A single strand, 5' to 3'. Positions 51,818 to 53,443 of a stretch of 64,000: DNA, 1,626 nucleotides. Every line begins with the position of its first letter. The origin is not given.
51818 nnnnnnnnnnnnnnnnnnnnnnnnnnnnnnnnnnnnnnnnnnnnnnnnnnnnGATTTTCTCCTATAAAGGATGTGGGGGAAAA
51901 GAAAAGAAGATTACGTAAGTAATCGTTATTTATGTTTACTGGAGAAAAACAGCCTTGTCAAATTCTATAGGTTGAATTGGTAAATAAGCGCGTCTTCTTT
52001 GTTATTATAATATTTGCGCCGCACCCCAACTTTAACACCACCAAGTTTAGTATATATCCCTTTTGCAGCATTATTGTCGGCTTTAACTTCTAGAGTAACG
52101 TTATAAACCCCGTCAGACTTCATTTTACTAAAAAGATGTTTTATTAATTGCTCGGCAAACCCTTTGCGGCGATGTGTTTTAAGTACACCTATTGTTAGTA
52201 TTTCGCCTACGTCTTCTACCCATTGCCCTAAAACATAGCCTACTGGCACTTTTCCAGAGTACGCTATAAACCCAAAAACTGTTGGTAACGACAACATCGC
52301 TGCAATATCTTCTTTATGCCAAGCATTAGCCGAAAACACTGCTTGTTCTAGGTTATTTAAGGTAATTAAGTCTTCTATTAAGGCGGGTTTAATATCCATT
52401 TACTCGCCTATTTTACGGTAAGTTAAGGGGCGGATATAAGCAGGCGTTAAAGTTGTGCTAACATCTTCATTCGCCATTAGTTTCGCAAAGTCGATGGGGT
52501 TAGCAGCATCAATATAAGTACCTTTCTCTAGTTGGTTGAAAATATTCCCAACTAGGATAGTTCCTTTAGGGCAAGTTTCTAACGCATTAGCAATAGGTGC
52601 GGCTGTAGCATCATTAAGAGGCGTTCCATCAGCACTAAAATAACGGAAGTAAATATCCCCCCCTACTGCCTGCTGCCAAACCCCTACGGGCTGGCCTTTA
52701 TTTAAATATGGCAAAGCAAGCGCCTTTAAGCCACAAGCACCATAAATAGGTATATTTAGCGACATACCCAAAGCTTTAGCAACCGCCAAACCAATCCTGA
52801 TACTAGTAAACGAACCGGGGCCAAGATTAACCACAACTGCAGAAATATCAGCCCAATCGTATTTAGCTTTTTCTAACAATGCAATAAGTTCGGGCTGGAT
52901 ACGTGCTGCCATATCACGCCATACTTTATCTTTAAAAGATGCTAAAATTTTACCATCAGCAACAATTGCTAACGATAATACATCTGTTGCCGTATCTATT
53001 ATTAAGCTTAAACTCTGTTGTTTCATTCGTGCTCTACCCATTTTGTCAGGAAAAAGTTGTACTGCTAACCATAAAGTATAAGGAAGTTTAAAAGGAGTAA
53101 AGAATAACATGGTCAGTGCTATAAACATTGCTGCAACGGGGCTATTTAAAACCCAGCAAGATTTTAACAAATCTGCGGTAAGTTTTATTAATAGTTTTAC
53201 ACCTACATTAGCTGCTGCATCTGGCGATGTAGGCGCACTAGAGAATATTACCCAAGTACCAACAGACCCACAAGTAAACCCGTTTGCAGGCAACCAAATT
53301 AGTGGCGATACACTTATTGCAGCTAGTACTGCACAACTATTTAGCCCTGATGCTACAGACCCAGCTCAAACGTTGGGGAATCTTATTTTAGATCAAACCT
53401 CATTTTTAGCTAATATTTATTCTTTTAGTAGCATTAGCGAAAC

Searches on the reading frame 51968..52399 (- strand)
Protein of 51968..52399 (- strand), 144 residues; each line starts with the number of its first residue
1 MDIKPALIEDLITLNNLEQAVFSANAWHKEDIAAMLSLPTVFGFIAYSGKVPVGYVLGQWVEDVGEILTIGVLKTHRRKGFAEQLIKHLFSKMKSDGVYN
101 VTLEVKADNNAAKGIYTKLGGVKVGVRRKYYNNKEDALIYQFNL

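Call 59: find_homologous_proteins(query=window:51968-52399:-, max_evalue=1e-20)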
Query window:51968-52399:- (144 aa): 1 proteins with E <= 1e-20 among 30 candidates.
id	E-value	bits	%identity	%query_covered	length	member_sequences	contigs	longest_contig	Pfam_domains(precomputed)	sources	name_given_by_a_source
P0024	3.2e-89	314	100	100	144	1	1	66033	PF13673.14,PF13508.14,PF08445.17,PF00583.32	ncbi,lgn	-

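Call 75: find_encoding_contigs(protein=P0024, flank=1000, max_places=5)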
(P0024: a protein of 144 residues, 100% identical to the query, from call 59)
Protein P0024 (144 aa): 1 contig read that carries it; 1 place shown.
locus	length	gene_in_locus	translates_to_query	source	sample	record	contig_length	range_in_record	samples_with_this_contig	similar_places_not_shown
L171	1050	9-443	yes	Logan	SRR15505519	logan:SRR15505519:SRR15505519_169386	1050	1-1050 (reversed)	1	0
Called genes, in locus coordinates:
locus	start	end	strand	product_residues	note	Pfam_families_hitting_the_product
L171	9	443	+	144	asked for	PF00583:Acetyltransf_1, PF13673:Acetyltransf_10, PF13508:Acetyltransf_7, PF08445:FR47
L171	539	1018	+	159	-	-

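Call 91: search_protein_families(library=ncbifam, proteins=[window:51968-52399:-], max_evalue=1e-10)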
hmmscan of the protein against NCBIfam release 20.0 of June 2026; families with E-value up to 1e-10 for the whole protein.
window:51968-52399:- (144 aa): 2 families
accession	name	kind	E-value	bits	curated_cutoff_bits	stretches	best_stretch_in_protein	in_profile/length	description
TIGR01575.1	rimI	equivalog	1.3e-25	90.1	86.4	1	14-139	5-131/132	ribosomal protein S18-alanine N-acetyltransferase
NF007025.1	PRK09491.1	equivalog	2.3e-14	53.6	173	1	53-140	51-141/145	ribosomal protein S18-alanine N-acetyltransferase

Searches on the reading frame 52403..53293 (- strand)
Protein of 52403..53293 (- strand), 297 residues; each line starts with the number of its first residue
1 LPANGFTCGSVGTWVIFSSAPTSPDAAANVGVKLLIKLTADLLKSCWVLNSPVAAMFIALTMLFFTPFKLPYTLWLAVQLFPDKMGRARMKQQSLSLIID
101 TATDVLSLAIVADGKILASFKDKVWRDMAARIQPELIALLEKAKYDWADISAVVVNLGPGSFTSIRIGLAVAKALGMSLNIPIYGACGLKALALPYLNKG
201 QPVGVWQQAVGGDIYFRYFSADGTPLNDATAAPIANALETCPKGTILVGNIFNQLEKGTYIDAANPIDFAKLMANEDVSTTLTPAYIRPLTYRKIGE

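Call 91: search_protein_families(library=ncbifam, proteins=[window:52403-53293:-], max_evalue=1e-10)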
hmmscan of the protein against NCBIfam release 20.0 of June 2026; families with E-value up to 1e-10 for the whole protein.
window:52403-53293:- (297 aa): 1 family
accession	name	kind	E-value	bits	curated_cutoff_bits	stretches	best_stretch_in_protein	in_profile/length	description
TIGR03725.1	T6A_YeaZ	equivalog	4e-35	121.7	69.3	1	97-286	2-210/212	tRNA (adenosine(37)-N6)-threonylcarbamoyltransferase complex dimerization subunit type 1 TsaB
